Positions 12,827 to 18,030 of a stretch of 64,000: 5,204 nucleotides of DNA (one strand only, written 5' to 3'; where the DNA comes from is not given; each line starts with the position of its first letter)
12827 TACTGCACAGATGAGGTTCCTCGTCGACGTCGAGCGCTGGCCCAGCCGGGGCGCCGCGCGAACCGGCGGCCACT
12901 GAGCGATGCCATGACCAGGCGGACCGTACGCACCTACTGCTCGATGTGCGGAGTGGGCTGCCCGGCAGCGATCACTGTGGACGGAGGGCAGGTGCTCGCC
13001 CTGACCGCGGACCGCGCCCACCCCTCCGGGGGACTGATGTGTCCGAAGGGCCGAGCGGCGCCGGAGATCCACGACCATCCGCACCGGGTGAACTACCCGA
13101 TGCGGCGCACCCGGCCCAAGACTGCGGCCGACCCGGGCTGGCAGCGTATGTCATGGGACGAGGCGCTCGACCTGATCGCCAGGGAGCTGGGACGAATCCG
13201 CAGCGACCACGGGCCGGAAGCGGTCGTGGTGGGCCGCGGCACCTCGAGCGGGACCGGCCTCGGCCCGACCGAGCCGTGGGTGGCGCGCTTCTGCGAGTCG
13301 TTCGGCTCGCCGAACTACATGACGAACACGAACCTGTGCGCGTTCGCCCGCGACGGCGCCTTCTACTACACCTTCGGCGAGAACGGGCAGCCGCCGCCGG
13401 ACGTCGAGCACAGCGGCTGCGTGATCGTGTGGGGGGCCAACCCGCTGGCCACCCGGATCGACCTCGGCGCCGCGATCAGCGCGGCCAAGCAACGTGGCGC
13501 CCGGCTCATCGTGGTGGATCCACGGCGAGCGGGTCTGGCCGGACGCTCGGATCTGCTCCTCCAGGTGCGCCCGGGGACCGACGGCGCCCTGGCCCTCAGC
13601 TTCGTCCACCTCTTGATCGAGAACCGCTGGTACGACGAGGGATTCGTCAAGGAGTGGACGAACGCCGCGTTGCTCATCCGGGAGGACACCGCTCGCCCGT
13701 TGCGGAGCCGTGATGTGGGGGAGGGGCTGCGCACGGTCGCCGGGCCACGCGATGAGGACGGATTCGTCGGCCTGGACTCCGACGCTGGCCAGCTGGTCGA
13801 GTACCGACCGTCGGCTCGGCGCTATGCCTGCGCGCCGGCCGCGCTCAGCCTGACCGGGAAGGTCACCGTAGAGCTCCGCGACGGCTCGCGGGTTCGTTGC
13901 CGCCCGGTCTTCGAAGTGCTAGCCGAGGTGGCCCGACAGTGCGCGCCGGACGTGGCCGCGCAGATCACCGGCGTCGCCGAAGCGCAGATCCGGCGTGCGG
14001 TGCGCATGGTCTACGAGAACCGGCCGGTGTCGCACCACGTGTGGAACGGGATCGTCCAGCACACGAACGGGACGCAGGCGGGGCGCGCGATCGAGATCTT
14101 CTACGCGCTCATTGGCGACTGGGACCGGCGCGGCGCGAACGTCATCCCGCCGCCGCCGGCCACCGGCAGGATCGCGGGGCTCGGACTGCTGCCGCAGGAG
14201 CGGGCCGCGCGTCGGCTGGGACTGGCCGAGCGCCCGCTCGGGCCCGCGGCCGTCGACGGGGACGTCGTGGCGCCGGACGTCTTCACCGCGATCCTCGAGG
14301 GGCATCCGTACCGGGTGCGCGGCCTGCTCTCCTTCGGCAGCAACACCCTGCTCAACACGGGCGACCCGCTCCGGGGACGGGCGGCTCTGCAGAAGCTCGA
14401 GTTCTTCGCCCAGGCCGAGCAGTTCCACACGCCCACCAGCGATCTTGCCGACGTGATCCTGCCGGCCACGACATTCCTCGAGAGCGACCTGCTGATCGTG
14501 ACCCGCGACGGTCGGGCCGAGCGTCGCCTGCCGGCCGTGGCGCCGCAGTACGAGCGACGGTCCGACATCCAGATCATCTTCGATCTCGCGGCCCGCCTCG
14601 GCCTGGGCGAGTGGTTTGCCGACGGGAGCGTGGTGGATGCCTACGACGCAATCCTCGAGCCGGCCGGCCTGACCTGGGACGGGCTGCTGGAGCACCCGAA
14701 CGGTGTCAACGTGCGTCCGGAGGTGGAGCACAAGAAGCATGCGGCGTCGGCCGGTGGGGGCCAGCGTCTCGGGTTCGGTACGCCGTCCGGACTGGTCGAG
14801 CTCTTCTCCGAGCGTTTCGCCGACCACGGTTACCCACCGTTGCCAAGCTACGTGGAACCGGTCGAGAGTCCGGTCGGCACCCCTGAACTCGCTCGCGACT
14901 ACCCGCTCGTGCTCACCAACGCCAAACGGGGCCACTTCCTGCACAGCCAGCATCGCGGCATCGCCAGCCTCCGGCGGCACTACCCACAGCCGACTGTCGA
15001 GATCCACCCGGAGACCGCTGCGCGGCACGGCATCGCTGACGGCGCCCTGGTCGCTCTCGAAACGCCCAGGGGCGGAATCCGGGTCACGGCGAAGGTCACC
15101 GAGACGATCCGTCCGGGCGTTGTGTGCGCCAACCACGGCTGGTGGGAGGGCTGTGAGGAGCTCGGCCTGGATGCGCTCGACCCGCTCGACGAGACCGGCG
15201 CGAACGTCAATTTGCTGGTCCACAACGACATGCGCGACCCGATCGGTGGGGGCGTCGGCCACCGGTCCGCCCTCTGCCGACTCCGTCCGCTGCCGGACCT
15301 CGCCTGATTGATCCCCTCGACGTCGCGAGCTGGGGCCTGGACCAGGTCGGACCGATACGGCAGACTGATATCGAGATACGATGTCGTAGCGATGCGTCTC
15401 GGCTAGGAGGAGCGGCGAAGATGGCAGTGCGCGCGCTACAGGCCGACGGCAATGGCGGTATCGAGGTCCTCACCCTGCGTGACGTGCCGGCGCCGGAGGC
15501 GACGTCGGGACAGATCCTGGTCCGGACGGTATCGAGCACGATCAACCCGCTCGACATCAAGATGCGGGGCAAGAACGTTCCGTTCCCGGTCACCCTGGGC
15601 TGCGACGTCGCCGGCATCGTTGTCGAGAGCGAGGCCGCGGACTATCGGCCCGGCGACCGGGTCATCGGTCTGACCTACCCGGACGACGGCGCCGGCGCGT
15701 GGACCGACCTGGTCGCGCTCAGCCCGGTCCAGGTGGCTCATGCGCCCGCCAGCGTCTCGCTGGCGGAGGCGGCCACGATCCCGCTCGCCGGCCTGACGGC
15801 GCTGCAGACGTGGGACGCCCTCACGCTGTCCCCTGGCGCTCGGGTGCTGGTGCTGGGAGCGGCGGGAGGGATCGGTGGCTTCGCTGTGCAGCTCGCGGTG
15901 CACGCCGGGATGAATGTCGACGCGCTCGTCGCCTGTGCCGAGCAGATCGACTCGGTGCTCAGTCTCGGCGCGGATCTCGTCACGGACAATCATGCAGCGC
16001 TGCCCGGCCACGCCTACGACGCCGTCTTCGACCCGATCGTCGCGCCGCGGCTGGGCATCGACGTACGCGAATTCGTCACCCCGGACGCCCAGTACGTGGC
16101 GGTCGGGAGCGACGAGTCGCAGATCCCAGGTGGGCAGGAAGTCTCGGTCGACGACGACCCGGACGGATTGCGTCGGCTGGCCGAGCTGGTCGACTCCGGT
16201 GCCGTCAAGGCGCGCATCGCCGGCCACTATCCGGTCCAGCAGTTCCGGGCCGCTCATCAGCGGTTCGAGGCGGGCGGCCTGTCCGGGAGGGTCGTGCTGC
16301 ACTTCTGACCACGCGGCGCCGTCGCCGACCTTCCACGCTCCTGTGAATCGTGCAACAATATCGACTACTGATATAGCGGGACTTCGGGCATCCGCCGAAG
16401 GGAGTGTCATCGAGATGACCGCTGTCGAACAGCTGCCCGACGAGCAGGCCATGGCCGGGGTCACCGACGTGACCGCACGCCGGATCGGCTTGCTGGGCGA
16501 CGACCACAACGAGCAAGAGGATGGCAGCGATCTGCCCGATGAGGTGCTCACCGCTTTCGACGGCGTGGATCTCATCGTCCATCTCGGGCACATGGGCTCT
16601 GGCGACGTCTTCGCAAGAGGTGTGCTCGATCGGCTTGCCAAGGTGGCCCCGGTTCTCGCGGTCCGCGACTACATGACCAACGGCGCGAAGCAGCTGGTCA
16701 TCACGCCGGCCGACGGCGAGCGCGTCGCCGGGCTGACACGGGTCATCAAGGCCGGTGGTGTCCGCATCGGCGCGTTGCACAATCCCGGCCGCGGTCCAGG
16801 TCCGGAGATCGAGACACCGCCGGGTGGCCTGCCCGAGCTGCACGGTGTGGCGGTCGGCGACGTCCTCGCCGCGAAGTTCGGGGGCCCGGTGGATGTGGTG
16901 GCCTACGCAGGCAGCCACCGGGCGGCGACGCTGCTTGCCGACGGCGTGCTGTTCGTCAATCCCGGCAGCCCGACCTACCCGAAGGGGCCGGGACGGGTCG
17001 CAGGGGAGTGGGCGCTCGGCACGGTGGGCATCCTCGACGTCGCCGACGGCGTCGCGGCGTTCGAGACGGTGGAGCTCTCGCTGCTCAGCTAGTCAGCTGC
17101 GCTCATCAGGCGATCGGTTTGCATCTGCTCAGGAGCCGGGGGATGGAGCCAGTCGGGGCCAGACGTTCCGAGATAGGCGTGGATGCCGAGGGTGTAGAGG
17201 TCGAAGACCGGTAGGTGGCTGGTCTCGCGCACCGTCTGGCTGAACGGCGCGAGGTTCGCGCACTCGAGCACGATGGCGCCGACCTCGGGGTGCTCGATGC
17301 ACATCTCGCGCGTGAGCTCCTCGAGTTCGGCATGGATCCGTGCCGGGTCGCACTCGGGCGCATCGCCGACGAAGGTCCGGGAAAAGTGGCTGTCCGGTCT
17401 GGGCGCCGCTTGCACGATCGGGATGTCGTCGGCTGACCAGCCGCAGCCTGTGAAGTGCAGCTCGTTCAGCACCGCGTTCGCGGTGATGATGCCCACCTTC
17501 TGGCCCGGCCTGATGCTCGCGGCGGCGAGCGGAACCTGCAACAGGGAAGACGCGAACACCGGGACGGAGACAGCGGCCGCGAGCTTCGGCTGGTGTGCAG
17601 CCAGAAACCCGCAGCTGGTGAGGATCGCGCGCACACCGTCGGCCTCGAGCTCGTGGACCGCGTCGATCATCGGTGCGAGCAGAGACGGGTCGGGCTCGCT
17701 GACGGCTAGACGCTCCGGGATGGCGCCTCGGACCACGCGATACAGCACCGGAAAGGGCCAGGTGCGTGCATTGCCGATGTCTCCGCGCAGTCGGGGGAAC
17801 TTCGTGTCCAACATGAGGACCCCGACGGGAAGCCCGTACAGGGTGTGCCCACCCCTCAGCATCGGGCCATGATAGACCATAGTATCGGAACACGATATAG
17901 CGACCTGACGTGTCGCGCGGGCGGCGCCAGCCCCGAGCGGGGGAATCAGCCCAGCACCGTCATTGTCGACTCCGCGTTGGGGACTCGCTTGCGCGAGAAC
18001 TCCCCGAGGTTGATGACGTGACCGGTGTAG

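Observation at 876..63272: One 17-bp inverted repeat (RTATCG-N5-CGATAY) precedes almost every transcription unit: a candidate 60-kb single-regulator regulon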

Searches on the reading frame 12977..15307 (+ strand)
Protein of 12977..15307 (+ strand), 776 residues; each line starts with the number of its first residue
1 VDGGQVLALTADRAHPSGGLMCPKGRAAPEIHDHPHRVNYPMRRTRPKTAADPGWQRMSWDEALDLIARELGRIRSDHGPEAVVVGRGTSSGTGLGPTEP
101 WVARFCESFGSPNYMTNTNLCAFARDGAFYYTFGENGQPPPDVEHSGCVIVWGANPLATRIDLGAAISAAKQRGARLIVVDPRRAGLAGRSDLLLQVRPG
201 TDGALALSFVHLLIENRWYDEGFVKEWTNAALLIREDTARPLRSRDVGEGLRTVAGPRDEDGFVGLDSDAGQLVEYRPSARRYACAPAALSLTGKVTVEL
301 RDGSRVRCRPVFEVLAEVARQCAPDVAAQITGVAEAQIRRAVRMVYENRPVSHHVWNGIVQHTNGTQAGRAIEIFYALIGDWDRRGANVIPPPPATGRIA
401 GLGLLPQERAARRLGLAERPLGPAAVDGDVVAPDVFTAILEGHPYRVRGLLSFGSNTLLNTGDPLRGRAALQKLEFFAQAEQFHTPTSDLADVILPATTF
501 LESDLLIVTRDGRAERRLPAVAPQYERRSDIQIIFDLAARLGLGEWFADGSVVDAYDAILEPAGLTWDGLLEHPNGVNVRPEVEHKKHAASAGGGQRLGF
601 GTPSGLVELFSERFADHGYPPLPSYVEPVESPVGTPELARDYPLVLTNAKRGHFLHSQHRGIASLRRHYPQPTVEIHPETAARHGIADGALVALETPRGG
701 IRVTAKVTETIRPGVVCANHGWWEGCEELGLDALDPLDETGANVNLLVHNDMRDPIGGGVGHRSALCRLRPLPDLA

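Call 16: search_protein_families(library=pfam, proteins=[window:12977-15307:+], max_evalue=0.001)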
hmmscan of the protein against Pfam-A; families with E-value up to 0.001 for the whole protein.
window:12977-15307:+ (776 aa): 2 families
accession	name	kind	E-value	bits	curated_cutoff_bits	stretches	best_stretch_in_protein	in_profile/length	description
PF00384.28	Molybdopterin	-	4e-40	138.4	24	1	37-539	1-352/353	Molybdopterin oxidoreductase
PF01568.27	Molydop_binding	-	5e-25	88.1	26.8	1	644-761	1-105/110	Molydopterin dinucleotide binding domain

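Call 36: search_protein_families(library=ncbifam, proteins=[window:12977-15307:+], max_evalue=0.00001)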
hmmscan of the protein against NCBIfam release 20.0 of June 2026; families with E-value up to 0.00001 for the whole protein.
window:12977-15307:+ (776 aa): 25 families
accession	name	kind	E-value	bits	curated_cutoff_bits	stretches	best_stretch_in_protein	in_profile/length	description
TIGR01591.1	Fdh-alpha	equivalog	1.2e-67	228.6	666.25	2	6-229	21-239/672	formate dehydrogenase subunit alpha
TIGR03479.1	DMSO_red_II_alp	subfamily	6.2e-61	206.5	984.75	2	22-387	105-463/913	molybdopterin-dependent oxidoreductase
TIGR02166.1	dmsA_ynfE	subfamily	6.2e-60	203.1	777.7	2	22-227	89-298/794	DMSO/selenate family reductase complex A subunit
NF012032.0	PRK15488.1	equivalog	4.8e-57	193.5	694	2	13-229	74-282/759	thiosulfate reductase PhsA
NF047855.1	AssmNtatRedNasC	equivalog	1.9e-51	175.2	1100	2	446-736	409-692/708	assimilatory nitrate reductase catalytic subunit NasC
TIGR00509.1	bisC_fam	subfamily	2.1e-47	161.9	1017.55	2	453-759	419-741/772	molybdopterin guanine dinucleotide-containing S/N-oxide reductase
NF041884.1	selenate_YnfF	exception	1.3e-44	152.4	1650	2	22-226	90-297/798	selenate/tellurate reductase subunit YnfF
NF041885.1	selenate_YnfE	exception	6.7e-44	149.9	1675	2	22-226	93-304/805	selenate/tellurate reductase subunit YnfE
NF011566.1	PRK14990.1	exception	2.1e-37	128.6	1600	2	22-227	104-318/814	dimethylsulfoxide reductase subunit A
NF041323.1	Nitr_red_NasA_Halo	equivalog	5.8e-34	117.7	1000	2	10-230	24-238/673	assimilatory nitrate reductase NasA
TIGR01553.1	formate-DH-alph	equivalog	1.9e-33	115.3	814.2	1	11-238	79-314/1009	formate dehydrogenase-N subunit alpha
NF041714.1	arsenate_red_ArrA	equivalog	8.4e-32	110.2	1600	1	21-228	89-296/848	arsenate respiratory reductase molybdopterin-containing subunit ArrA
TIGR02164.1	torA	equivalog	2e-30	105.6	1465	1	455-728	475-765/824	trimethylamine-N-oxide reductase TorA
NF011682.0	PRK15102.1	equivalog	6.3e-30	103.9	909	1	454-727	478-768/829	trimethylamine-N-oxide reductase TorA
NF041513.1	formate_DH_Act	exception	6.6e-27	93.7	1400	1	4-389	63-469/1067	formate dehydrogenase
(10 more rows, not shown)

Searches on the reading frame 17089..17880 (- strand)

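Call 16: search_protein_families(library=pfam, proteins=[window:17089-17880:-], max_evalue=0.001)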
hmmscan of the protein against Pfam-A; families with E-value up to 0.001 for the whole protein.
window:17089-17880:- (263 aa): 1 family
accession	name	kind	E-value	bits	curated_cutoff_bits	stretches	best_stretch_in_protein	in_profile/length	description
PF01177.27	Asp_Glu_race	-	3e-08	34.2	31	1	67-233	52-208/211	Asp/Glu/Hydantoin racemase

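Call 36: search_protein_families(library=ncbifam, proteins=[window:17089-17880:-], max_evalue=0.00001)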
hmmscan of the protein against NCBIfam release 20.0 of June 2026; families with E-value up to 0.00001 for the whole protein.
window:17089-17880:- (263 aa): 1 family
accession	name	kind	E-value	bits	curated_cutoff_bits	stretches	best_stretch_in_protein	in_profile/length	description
NF005679.0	PRK07475.1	subfamily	6.8e-79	264.7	231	1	8-238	6-236/246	hypothetical protein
